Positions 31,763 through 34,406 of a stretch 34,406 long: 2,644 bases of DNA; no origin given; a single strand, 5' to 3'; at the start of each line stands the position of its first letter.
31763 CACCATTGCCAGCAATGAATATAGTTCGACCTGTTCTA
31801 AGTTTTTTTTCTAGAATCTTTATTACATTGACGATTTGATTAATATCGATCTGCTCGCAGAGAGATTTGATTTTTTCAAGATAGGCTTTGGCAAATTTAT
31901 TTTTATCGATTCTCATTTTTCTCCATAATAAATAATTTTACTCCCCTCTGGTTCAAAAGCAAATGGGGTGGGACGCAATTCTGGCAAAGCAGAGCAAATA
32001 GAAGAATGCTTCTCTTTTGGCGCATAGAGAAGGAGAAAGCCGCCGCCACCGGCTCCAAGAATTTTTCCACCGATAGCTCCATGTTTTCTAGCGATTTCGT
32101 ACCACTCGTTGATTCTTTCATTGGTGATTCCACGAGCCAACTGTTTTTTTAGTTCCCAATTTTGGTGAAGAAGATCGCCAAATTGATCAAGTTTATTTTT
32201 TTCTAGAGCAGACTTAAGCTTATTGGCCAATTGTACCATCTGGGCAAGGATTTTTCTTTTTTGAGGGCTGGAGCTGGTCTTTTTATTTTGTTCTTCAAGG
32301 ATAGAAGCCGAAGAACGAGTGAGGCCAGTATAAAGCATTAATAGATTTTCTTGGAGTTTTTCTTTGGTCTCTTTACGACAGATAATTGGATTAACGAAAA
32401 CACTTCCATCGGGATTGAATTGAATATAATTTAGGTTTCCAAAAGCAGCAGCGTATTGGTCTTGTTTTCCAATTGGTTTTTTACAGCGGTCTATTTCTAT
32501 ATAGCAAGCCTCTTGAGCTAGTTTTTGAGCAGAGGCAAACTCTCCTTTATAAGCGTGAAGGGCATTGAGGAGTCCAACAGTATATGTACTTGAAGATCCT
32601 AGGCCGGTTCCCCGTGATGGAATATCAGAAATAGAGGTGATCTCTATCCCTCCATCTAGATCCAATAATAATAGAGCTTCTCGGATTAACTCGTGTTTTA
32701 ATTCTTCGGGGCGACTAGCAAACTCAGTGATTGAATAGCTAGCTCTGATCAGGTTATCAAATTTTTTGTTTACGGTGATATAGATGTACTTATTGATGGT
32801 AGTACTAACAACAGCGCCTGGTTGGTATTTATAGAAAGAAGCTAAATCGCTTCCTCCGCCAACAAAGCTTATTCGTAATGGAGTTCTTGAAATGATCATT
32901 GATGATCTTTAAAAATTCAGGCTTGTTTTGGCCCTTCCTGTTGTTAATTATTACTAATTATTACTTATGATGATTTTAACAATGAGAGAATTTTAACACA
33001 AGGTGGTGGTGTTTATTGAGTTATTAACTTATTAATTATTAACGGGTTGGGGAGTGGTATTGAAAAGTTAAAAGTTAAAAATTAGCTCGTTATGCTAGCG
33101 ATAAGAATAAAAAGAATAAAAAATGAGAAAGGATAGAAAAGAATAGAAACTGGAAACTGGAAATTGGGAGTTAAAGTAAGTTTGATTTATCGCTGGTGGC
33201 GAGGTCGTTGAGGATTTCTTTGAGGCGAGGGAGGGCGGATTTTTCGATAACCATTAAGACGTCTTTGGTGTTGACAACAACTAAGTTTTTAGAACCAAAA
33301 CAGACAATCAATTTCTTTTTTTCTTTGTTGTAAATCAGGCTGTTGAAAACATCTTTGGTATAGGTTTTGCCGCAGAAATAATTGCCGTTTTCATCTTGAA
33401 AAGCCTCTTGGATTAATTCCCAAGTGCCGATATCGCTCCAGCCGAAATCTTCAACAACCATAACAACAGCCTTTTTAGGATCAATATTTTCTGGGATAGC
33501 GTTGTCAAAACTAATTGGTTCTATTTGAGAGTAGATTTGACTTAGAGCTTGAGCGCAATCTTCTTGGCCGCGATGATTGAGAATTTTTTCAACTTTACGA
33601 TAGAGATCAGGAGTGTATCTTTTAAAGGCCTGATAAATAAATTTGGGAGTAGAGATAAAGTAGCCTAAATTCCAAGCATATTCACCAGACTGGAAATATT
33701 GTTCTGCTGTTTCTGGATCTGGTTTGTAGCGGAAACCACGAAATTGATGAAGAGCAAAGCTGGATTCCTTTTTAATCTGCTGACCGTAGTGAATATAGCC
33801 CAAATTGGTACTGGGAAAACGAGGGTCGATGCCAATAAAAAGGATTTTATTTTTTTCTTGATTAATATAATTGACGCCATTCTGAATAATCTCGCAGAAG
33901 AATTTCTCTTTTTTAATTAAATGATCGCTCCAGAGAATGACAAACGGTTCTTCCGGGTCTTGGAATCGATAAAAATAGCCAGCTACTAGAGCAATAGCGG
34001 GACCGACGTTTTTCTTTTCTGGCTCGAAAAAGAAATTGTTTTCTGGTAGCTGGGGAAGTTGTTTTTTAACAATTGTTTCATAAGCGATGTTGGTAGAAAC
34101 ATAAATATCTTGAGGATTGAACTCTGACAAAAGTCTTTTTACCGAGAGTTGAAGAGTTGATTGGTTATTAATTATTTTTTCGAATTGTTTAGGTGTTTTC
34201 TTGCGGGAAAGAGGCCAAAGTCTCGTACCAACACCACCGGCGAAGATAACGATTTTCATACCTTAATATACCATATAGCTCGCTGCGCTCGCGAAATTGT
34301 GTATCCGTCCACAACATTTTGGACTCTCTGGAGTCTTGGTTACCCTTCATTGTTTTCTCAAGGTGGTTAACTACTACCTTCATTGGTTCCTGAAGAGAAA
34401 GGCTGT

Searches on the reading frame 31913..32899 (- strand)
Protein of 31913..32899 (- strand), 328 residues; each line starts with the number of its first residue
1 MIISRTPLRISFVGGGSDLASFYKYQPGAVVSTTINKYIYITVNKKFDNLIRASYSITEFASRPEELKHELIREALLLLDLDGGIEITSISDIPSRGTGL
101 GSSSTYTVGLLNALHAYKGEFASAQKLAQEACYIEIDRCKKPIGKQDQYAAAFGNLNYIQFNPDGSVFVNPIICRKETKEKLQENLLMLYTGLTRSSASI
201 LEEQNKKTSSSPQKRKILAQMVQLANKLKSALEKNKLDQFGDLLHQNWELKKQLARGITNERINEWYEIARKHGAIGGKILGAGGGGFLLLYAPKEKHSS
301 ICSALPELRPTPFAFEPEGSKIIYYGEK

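Call 30: search_protein_families(library=pfam, proteins=[window:31913-32899:-], max_evalue=0.001)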
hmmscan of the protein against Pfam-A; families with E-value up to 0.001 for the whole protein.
window:31913-32899:- (328 aa): 2 families
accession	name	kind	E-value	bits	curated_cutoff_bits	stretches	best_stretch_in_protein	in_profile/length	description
PF08544.19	GHMP_kinases_C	-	2.5e-12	47.5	21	1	229-305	2-79/85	GHMP kinases C terminal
PF00288.32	GHMP_kinases_N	-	3.6e-12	46.8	22.3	1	74-154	5-86/87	GHMP kinases N terminal domain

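Call 53: search_protein_families(library=ncbifam, proteins=[window:31913-32899:-], max_evalue=0.00001)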
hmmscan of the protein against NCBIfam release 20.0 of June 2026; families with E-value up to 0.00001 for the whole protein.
window:31913-32899:- (328 aa): 8 families
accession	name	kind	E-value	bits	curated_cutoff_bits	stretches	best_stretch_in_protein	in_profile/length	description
NF049969.1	GlMnHpPKinHddA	equivalog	1.2e-45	156.5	600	1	2-300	3-312/338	D-glycero-D-manno-heptose 7-phosphate kinase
NF009948.0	PRK13412.1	equivalog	7e-29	100.1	721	1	55-293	699-935/974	bifunctional fucokinase/fucose-1-phosphate guanylyltransferase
TIGR00549.1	mevalon_kin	equivalog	1.1e-22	80.9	163.05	1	31-290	20-274/276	mevalonate kinase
NF003036.0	PRK03926.1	equivalog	5.6e-17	61.8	403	1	74-306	66-280/302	mevalonate kinase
NF003006.0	PRK03817.1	equivalog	2e-11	43.5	443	1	5-317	5-337/352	galactokinase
NF001816.0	PRK00555.1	equivalog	8.4e-09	34.8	509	0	215-306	248-337/363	galactokinase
NF040957.1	Arch_PMK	equivalog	1.9e-08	34.2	500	1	93-290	87-284/316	phosphomevalonate kinase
TIGR00131.1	gal_kin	equivalog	9.1e-06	24.8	226.65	0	229-304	286-361/388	galactokinase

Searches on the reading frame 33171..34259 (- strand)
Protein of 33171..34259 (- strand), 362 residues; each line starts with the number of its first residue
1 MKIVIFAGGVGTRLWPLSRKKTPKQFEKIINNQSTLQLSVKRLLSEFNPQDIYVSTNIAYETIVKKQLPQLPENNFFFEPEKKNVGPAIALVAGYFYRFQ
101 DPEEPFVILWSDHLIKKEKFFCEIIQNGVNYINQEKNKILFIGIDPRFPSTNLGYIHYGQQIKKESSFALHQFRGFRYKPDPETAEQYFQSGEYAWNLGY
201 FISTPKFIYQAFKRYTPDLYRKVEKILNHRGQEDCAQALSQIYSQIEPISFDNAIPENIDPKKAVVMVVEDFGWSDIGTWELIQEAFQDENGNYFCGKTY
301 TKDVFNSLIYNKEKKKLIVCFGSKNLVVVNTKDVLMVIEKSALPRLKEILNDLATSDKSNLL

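Call 30: search_protein_families(library=pfam, proteins=[window:33171-34259:-], max_evalue=0.001)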
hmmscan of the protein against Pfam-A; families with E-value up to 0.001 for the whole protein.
window:33171-34259:- (362 aa): 2 families
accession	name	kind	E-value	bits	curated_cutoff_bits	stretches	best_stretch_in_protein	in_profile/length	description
PF00483.29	NTP_transferase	-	4.5e-30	105.4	21.2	1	3-289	2-241/245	Nucleotidyl transferase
PF22640.1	ManC_GMP_beta-helix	-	0.00016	21.9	27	1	303-353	7-55/55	MannoseP isomerase/GMP-like beta-helix domain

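Call 53: search_protein_families(library=ncbifam, proteins=[window:33171-34259:-], max_evalue=0.00001)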
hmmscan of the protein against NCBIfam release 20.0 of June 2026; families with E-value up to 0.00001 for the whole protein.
window:33171-34259:- (362 aa): 2 families
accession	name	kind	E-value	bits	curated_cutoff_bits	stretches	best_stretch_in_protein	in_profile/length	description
TIGR01479.1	GMP_PMI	equivalog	3e-70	237.3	372.95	1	3-359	3-351/467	mannose-1-phosphate guanylyltransferase/mannose-6-phosphate isomerase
NF012004.0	PRK15460.1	equivalog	1.7e-49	168.8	859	1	4-354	9-356/478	mannose-1-phosphate guanyltransferase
